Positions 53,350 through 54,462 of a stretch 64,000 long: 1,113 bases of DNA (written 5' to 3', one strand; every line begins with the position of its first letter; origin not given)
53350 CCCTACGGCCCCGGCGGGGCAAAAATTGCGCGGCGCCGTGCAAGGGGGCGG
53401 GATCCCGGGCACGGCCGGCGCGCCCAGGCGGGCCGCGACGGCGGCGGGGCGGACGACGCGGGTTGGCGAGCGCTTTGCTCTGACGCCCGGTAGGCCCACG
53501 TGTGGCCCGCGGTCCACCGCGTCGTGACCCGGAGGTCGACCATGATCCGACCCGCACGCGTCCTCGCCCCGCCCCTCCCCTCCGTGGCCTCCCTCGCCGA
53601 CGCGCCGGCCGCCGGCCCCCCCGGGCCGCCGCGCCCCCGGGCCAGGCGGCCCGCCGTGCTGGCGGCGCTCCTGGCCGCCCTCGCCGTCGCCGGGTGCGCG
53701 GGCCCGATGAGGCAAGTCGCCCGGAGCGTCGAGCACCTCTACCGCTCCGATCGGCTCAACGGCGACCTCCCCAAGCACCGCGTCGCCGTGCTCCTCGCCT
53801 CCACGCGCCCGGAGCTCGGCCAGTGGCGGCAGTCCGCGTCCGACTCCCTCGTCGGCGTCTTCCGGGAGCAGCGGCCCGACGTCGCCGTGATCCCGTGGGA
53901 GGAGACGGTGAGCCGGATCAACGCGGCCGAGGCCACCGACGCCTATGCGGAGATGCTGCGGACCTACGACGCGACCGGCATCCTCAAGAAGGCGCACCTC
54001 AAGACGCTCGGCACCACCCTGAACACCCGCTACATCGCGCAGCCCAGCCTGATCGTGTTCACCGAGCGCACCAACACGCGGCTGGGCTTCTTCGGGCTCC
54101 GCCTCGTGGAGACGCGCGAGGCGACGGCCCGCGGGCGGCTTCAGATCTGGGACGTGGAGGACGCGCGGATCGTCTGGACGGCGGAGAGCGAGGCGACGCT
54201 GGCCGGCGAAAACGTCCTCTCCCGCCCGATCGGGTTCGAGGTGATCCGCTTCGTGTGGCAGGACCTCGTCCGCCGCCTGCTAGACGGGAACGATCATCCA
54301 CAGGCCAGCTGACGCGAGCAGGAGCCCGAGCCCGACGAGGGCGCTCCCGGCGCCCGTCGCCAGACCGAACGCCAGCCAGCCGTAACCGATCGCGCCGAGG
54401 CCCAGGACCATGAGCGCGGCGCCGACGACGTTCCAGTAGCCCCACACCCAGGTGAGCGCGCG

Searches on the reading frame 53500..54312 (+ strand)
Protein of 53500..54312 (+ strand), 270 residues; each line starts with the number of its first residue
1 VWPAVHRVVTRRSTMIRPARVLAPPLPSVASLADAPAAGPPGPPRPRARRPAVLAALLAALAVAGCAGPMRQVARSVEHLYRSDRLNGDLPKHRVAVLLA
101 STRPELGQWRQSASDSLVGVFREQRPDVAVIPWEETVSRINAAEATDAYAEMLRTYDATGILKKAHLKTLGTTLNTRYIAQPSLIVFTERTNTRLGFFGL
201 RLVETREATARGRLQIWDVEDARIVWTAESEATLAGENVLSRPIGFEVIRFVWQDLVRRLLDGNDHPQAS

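Call 37: find_encoding_contigs(protein=window:53500-54312:+, flank=10000, max_places=1)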
Protein window:53500-54312:+ (270 aa): no gene with exactly this product is on record in the collection.
